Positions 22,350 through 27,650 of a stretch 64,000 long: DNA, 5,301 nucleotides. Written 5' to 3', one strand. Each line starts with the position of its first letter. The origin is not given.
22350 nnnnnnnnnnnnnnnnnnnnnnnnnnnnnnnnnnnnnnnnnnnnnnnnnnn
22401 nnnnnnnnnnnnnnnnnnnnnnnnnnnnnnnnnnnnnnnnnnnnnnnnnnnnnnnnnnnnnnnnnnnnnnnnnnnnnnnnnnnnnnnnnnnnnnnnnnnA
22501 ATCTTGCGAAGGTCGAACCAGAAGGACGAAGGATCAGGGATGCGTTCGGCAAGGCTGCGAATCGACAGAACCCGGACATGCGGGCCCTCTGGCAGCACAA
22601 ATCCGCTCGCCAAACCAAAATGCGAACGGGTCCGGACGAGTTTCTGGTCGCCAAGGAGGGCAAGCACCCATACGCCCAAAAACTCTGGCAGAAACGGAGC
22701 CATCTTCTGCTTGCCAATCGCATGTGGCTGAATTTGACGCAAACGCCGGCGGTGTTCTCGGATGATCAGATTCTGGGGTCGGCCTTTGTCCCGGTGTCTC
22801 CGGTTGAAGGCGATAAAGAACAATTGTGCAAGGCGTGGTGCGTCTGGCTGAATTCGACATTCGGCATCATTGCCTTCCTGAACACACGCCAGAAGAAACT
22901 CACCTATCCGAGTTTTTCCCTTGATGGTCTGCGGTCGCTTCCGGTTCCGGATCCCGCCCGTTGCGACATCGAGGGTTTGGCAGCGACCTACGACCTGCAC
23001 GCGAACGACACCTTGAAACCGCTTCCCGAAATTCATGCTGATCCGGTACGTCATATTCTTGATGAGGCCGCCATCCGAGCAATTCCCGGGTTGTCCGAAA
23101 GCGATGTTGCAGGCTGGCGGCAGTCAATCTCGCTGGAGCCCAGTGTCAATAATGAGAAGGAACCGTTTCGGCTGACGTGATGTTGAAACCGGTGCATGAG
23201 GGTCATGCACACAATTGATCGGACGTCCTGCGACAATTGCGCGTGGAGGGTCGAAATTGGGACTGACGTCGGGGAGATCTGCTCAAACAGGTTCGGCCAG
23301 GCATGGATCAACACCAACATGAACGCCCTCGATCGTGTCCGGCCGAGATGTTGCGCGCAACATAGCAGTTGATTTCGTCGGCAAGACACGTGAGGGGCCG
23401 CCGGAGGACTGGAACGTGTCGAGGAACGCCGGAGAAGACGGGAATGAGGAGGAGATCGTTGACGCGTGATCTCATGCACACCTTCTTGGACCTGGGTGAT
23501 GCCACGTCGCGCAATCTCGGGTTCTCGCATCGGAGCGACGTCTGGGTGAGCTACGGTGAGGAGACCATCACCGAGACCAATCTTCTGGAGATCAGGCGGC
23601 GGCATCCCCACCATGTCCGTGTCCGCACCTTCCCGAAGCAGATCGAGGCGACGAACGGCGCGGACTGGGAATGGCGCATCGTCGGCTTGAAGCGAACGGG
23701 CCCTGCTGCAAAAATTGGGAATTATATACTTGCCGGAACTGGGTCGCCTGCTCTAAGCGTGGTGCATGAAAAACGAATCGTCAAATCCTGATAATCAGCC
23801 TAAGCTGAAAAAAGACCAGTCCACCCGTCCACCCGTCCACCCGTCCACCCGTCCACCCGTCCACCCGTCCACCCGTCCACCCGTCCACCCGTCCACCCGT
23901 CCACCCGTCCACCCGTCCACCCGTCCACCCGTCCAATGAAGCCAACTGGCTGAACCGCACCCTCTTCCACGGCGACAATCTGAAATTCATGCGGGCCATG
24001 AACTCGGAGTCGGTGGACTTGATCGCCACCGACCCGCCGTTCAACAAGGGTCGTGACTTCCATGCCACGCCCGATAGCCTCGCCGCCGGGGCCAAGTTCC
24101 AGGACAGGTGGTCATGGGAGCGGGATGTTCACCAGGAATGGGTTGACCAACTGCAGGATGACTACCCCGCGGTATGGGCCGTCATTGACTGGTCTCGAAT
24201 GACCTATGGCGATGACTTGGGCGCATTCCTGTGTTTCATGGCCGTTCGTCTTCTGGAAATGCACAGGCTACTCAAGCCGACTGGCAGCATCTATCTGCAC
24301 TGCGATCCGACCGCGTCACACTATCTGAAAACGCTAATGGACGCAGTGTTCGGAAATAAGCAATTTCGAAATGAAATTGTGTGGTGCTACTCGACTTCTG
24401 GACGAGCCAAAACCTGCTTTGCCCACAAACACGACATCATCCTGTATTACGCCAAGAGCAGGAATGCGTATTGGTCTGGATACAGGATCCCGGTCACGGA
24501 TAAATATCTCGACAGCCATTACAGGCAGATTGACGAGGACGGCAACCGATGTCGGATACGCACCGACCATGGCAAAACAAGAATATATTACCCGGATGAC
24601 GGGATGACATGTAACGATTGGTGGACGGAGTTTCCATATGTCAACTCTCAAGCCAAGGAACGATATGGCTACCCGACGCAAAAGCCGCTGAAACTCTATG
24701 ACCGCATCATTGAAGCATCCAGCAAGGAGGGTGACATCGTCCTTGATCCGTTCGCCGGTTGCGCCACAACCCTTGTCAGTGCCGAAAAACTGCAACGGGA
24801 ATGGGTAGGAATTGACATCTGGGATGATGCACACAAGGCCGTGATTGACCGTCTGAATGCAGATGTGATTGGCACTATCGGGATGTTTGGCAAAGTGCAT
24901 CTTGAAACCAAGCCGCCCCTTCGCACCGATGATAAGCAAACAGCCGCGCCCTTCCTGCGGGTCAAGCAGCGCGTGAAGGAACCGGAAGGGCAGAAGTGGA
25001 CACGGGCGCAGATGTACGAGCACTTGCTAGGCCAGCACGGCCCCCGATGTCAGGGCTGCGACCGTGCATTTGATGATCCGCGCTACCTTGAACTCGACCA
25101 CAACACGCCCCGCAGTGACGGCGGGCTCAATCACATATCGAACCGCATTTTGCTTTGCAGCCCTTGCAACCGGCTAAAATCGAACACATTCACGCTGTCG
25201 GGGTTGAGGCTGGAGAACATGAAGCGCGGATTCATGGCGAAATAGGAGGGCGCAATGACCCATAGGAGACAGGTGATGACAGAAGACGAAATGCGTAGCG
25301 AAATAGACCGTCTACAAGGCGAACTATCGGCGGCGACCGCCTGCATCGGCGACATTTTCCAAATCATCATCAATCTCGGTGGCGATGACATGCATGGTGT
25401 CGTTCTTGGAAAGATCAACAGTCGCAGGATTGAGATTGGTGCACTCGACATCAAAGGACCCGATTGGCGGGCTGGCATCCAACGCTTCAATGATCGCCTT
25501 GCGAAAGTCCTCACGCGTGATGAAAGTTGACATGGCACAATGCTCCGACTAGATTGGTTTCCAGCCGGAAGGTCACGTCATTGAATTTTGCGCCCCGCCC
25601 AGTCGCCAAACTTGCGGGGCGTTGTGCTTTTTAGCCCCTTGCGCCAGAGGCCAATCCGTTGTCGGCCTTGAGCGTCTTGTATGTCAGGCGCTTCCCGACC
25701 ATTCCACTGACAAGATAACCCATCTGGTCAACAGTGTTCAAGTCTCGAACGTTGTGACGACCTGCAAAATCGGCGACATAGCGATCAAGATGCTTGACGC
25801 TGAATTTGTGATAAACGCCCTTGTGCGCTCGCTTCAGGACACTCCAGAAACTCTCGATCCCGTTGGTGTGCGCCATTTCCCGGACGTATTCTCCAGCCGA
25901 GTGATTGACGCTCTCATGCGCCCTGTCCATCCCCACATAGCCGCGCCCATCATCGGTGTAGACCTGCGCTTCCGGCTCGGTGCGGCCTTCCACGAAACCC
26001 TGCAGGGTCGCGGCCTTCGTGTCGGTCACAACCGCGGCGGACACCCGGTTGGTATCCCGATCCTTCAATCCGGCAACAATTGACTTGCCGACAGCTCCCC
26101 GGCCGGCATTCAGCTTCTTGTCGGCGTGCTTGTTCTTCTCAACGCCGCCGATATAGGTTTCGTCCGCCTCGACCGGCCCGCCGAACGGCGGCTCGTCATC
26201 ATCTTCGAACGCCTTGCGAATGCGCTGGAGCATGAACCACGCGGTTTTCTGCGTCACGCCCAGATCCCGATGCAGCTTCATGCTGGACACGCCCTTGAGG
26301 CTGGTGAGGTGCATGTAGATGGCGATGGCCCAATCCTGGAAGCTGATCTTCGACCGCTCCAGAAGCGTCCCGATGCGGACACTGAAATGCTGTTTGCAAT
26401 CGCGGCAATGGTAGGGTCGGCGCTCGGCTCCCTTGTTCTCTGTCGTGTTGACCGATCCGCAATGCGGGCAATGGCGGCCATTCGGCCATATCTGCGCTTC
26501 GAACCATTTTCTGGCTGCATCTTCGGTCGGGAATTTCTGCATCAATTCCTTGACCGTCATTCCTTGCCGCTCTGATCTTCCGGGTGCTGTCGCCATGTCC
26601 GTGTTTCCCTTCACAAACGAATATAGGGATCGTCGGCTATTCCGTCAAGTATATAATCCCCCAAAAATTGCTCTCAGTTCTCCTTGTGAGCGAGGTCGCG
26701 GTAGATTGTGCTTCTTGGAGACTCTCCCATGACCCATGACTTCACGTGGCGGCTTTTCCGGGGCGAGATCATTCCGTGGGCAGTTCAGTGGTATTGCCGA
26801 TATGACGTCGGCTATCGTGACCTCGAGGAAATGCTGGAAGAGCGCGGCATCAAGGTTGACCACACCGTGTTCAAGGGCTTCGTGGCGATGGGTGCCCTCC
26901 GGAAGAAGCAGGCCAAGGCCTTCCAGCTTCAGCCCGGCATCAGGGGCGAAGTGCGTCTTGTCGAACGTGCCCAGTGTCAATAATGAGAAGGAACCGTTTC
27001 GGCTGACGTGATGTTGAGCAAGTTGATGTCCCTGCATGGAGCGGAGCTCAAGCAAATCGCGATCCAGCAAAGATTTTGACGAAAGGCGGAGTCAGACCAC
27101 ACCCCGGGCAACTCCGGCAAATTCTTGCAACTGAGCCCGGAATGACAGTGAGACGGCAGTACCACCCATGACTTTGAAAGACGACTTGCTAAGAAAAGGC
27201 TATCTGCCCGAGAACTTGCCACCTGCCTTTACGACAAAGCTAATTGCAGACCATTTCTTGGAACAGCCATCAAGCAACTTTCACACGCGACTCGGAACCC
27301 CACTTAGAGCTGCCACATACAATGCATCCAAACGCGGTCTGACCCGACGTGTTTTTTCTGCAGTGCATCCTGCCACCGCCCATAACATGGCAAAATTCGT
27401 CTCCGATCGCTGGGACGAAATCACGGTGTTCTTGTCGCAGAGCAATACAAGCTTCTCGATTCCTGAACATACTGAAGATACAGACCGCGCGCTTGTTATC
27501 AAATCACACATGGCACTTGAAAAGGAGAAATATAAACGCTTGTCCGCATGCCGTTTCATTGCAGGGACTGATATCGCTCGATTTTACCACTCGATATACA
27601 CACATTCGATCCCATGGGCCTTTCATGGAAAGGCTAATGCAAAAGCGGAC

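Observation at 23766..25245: Octanucleotide repeat (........)x14 holds a methyltransferase-HNH fusion out of frame: candidate slipped-strand phase-variable R-M switch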

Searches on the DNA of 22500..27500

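Call 34: search_rna_families(source=window, start=22500, end=27500, threshold=evalue, max_evalue=1)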
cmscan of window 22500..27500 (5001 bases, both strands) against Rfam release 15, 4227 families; matches with E-value up to 1: 1.
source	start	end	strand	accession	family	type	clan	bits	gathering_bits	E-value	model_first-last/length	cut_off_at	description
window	24748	24822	+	RF00767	mir-150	Gene; miRNA;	-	21.4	55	0.73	1-82/82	no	mir-150 microRNA precursor family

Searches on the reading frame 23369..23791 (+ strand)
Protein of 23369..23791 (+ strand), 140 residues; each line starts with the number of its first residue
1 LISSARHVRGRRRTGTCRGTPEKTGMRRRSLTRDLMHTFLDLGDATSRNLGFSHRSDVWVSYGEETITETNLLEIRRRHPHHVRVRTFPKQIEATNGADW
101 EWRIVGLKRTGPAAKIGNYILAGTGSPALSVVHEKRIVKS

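Call 5: search_protein_families(library=pfam, proteins=[window:23369-23791:+], max_evalue=0.01)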
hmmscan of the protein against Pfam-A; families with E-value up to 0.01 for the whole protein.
window:23369-23791:+ (140 aa): 0 families

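Call 38: search_protein_families(library=ncbifam, proteins=[window:23369-23788:+], max_evalue=0.001)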
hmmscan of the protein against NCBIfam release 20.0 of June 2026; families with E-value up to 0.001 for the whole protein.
window:23369-23788:+ (140 aa): 0 families

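Call 39: search_protein_families(library=padloc, proteins=[window:23369-23788:+], max_evalue=0.001)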
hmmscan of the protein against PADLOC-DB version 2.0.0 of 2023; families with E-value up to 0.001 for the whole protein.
window:23369-23788:+ (140 aa): 0 families

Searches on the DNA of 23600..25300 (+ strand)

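Call 22: search_dna_similar(query=window:23600-25300:+, collection=plasmids, mode=distant, max_rows=15)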
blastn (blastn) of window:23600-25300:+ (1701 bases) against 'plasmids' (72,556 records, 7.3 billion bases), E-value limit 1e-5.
Records with a match: 2; places in all: 2; records where one place covers at least 80% of the query: 0.
Best place of each record, by identity: 60-80% 2.
By first word of the organism name: Microbacterium 1; Cellulosimicrobium 1.
By predicted mobility (MOB-suite, as given by PLSDB): non-mobilizable 2.
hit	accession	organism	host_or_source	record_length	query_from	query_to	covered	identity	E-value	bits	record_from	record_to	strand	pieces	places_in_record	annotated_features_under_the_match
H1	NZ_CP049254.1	Microbacterium amylolyticum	cell culture,soil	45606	1044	1172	8%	71.5%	6e-6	62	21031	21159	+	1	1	DNA methyltransferase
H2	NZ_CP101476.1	Cellulosimicrobium cellulans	water,poultry farm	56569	1068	1171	6%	74.0%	1e-7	67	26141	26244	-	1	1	DNA methyltransferase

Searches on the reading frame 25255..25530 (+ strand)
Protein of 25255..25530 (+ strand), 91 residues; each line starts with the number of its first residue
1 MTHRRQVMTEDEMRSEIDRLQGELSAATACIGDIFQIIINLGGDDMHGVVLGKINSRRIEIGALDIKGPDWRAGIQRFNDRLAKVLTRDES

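Call 5: search_protein_families(library=pfam, proteins=[window:25255-25530:+], max_evalue=0.01)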
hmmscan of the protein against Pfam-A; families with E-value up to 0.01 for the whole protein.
window:25255-25530:+ (91 aa): 0 families

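Call 21: list_cluster_members(proteins=[P0001, P0002, window:25255-25527:+, window:27168-28799:+])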
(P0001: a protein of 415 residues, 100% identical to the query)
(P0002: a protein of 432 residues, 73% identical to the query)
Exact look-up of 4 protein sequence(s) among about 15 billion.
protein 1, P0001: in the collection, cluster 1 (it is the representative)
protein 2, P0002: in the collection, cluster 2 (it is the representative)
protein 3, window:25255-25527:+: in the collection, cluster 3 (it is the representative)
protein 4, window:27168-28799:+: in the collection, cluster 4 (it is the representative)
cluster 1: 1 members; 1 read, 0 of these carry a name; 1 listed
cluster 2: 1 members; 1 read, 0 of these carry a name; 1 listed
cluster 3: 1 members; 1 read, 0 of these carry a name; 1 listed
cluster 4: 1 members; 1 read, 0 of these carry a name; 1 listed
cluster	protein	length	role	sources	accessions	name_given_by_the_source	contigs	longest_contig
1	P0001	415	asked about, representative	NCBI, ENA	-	-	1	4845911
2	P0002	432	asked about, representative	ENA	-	-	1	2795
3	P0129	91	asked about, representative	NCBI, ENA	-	-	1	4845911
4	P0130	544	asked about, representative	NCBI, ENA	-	-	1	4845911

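Call 38: search_protein_families(library=ncbifam, proteins=[window:25255-25527:+], max_evalue=0.001)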
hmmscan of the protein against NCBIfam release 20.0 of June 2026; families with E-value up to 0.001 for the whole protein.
window:25255-25527:+ (91 aa): 0 families

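Call 39: search_protein_families(library=padloc, proteins=[window:25255-25527:+], max_evalue=0.001)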
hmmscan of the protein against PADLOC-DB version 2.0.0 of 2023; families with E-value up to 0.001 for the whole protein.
window:25255-25527:+ (91 aa): 0 families

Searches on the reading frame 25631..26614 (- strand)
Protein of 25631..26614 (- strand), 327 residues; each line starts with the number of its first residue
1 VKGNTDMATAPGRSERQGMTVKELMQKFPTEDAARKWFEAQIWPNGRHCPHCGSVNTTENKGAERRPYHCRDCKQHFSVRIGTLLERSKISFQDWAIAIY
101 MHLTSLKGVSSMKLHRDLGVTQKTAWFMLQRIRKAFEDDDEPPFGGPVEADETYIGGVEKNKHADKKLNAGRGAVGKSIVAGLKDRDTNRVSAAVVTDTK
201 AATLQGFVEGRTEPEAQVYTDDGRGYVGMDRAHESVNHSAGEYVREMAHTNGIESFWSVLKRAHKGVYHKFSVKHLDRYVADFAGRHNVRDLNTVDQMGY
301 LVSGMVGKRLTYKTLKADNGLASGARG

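Call 5: search_protein_families(library=pfam, proteins=[window:25631-26614:-], max_evalue=0.01)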
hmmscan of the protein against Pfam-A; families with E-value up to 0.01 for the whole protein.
window:25631-26614:- (327 aa): 4 families
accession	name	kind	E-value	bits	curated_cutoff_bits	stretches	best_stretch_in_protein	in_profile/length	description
PF12762.13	DDE_Tnp_IS1595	-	7.1e-38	130.5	27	1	145-288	3-153/153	ISXO2-like transposase domain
PF12760.12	Zn_ribbon_IS1595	-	1.5e-10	41.3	25.4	1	29-75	1-45/46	Transposase zinc-ribbon domain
PF23451.1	Zn_ribbon_PaaD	-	0.0035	17.4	27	1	48-77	16-49/53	PaaD zinc beta ribbon domain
PF09723.15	Zn_ribbon_8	-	0.0051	17.2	34.4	0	68-80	6-18/41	Zinc ribbon domain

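Call 38: search_protein_families(library=ncbifam, proteins=[window:25631-26614:-], max_evalue=0.001)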
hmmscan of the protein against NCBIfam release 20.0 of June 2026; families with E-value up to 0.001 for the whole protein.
window:25631-26614:- (327 aa): 2 families
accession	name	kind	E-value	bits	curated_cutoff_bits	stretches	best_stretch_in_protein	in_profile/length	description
NF033547.1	transpos_IS1595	equivalog_domain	4.2e-56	190.2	75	1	87-290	1-215/215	IS1595 family transposase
NF033558.1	transpos_IS1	equivalog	0.00023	21.2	100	1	49-134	1-81/199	IS1 family transposase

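Call 76: find_encoding_contigs(protein=window:25631-26614:-, flank=4000, max_places=6)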
Protein window:25631-26614:- (327 aa): no gene with exactly this product is on record in the collection.
